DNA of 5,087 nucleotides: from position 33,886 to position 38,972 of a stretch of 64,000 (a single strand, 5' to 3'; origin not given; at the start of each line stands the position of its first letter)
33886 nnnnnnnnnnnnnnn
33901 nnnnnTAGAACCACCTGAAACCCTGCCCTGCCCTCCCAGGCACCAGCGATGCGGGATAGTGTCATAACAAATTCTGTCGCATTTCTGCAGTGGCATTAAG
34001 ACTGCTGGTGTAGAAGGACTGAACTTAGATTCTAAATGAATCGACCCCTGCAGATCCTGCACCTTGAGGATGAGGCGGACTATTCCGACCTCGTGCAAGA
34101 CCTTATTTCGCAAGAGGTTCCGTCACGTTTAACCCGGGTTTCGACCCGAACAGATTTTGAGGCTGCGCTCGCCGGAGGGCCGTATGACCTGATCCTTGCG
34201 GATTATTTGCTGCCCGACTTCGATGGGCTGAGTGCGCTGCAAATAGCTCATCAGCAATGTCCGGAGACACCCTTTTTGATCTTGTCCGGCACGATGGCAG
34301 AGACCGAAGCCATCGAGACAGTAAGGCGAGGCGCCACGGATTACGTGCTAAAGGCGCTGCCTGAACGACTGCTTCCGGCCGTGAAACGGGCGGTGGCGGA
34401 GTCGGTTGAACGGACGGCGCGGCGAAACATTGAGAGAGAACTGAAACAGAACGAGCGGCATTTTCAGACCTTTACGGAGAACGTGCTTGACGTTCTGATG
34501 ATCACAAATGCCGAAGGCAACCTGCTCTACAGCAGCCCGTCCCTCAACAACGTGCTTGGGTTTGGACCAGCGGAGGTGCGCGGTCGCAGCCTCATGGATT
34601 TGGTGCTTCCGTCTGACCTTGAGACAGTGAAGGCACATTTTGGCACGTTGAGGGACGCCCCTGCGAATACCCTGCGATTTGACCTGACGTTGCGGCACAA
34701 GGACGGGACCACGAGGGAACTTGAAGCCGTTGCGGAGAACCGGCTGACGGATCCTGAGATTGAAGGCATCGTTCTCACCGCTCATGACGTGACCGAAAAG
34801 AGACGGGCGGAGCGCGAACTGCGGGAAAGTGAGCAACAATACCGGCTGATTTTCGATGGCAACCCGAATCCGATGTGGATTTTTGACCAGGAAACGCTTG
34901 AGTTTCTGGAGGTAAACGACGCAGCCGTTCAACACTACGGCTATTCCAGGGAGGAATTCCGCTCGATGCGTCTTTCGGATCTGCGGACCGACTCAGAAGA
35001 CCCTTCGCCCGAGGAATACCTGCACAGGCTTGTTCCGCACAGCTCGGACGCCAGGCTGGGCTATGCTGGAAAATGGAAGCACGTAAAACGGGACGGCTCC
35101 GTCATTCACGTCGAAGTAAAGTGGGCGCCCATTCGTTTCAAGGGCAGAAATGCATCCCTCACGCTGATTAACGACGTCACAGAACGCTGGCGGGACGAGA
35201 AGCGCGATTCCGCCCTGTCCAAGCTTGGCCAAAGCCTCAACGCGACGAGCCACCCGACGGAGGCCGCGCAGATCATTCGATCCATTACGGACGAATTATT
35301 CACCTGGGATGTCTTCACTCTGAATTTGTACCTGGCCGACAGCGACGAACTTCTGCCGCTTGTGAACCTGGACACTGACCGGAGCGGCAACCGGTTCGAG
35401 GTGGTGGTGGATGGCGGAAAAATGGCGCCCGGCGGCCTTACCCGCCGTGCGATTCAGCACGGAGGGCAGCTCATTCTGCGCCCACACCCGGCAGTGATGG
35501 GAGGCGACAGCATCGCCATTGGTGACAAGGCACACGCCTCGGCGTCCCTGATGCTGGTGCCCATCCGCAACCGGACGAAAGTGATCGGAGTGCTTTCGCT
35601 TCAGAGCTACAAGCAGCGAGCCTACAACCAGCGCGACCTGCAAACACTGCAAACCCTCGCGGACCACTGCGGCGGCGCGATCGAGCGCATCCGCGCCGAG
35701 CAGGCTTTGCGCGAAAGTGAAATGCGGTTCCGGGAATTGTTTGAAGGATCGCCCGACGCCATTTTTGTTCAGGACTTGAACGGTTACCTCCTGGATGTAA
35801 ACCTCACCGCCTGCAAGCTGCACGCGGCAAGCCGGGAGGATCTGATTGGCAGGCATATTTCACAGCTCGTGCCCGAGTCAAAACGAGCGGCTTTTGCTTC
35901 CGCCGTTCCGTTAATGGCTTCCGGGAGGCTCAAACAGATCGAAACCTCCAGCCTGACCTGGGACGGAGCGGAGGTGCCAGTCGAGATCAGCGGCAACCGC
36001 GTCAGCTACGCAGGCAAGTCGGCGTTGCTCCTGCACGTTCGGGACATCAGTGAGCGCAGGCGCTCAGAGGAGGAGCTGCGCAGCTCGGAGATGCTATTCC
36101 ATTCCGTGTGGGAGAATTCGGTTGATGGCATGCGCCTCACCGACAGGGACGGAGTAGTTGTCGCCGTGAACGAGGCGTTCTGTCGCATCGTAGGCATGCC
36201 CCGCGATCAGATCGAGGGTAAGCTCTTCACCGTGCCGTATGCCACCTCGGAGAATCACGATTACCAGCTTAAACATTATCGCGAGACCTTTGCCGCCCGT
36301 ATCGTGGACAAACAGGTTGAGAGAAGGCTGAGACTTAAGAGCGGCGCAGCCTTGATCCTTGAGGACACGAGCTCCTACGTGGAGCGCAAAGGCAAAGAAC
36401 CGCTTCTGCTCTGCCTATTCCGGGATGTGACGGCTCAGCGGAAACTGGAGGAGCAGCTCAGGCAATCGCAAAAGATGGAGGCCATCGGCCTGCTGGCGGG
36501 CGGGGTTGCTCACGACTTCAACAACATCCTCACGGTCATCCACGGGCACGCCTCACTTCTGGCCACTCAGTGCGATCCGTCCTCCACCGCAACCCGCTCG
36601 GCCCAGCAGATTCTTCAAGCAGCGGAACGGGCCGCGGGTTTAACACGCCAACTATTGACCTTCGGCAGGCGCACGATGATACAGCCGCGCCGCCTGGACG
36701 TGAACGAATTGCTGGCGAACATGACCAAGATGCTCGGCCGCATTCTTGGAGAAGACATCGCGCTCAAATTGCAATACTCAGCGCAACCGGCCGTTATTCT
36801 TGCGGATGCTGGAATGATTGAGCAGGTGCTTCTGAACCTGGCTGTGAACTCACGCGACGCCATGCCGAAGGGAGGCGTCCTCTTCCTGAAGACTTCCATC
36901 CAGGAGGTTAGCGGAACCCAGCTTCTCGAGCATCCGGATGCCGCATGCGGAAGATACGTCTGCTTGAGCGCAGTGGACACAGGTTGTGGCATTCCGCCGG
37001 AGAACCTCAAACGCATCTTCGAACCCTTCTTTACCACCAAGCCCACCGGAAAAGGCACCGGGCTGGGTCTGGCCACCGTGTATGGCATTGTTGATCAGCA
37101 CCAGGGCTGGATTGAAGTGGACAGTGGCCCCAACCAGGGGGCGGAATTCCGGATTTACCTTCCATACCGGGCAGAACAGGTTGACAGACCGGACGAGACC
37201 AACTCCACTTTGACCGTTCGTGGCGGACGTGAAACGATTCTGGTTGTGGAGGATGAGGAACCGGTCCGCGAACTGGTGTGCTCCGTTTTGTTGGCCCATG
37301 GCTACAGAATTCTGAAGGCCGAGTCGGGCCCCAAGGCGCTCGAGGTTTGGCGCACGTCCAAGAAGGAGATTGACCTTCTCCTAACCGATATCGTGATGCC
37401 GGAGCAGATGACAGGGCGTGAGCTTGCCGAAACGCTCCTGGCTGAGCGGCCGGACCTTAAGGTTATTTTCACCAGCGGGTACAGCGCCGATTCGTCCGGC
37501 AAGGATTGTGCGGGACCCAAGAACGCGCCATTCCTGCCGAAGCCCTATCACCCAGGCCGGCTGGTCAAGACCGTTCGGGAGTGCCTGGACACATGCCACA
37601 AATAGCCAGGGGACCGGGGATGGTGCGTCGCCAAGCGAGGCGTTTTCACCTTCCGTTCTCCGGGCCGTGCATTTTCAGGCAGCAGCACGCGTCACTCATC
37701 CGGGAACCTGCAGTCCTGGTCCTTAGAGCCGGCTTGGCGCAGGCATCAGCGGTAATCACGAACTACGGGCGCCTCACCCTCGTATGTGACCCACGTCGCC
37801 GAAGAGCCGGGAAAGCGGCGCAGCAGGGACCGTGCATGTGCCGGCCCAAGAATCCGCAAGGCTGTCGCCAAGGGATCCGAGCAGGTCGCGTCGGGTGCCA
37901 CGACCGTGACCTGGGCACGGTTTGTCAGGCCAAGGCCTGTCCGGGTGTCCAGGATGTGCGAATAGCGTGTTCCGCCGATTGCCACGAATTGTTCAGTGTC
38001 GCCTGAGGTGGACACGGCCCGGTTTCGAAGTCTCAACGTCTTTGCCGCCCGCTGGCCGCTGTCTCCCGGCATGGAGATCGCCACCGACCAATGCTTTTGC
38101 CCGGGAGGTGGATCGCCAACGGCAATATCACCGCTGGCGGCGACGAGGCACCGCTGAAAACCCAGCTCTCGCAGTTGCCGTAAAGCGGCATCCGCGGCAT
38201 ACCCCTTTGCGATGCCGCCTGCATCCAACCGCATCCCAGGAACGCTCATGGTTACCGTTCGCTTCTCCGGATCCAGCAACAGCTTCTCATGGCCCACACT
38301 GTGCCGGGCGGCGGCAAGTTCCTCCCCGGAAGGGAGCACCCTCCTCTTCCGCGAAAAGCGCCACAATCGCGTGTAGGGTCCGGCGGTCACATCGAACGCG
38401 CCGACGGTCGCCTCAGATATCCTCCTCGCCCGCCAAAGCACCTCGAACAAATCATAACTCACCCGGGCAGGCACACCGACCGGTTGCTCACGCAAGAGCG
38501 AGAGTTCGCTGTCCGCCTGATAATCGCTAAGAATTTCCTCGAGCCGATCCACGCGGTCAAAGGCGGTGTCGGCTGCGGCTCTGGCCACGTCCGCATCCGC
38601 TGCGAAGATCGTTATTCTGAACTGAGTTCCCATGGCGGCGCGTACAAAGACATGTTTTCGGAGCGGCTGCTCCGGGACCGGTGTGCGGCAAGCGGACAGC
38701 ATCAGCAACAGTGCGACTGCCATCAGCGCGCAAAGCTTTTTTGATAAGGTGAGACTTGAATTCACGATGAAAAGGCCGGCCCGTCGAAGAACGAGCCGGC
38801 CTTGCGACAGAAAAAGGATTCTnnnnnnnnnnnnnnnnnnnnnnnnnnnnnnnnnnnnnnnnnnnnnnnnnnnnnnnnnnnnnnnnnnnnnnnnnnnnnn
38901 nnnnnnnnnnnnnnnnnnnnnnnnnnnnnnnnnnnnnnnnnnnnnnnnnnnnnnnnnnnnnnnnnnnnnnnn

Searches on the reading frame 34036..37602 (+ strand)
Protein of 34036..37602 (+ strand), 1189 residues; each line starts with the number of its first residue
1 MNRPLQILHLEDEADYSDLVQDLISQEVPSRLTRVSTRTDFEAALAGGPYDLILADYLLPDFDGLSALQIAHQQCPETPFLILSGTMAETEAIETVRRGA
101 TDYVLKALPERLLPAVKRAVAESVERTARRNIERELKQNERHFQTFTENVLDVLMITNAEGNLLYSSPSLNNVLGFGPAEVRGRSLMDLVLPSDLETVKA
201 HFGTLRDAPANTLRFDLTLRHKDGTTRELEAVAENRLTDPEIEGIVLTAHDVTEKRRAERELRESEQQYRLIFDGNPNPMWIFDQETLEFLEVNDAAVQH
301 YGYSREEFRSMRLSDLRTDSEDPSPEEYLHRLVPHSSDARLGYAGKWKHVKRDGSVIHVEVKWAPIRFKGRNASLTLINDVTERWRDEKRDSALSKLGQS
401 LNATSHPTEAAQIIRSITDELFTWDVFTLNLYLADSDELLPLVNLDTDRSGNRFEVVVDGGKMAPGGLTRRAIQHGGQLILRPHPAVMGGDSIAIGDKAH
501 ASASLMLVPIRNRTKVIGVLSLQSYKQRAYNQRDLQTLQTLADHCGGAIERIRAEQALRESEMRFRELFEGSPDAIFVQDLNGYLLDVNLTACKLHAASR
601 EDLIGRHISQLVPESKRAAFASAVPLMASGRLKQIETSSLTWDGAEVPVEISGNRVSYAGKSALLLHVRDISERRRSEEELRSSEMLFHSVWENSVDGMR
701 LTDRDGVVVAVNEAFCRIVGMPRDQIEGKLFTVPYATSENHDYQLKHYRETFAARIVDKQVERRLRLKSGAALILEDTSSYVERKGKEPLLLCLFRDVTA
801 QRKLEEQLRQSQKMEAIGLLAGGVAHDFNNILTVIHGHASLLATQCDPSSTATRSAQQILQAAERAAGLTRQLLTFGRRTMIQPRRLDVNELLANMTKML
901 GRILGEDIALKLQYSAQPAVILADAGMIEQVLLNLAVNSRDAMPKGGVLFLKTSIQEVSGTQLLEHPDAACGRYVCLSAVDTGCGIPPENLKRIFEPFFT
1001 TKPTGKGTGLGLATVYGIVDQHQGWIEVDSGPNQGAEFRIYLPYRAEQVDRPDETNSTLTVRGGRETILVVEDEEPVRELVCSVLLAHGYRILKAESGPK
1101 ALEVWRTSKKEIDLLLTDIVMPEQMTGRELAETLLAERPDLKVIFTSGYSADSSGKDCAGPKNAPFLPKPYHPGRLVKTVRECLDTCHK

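Call 60: search_protein_families(library=pfam, proteins=[window:34036-37602:+], max_evalue=0.00001)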
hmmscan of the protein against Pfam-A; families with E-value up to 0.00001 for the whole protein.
window:34036-37602:+ (1189 aa): 11 families
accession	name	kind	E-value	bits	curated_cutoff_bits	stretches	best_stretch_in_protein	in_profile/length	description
PF00989.32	PAS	-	2.2e-44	150.5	22.6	4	564-671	2-113/113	PAS fold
PF13426.13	PAS_9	-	2.5e-42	143.8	27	4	573-673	1-103/103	PAS domain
PF08448.16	PAS_4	-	1.4e-32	112.7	23.1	2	569-676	1-110/110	PAS fold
PF00072.30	Response_reg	-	4.1e-31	107.9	30.2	2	1068-1180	1-110/111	Response regulator receiver domain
PF13188.13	PAS_8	-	2.6e-25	87.9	21.8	2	268-318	2-48/65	PAS domain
PF02518.31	HATPase_c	-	1.2e-22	80.9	26.4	1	924-1045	2-110/111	Histidine kinase-, DNA gyrase B-, and HSP90-like ATPase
PF08447.18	PAS_3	-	2.3e-15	57.1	25.6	0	164-234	2-73/89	PAS fold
PF13185.12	GAF_2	-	6.1e-11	43.1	28.6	1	409-550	6-136/136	GAF domain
PF01590.32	GAF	-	3e-09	37.9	22.4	1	424-549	19-133/133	GAF domain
PF00512.31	HisKA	-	7.3e-08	32.8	26.9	1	819-879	4-63/66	His Kinase A (phospho-acceptor) domain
PF13492.12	GAF_3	-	3.4e-07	31.2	27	1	488-551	61-129/129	GAF domain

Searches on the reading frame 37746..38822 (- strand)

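Call 60: search_protein_families(library=pfam, proteins=[window:37746-38822:-], max_evalue=0.00001)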
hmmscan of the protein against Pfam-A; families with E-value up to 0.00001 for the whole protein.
window:37746-38822:- (358 aa): 1 family
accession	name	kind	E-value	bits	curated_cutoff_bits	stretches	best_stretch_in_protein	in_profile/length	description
PF02424.20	ApbE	-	4.9e-69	233.2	25.6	1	64-338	1-259/266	ApbE family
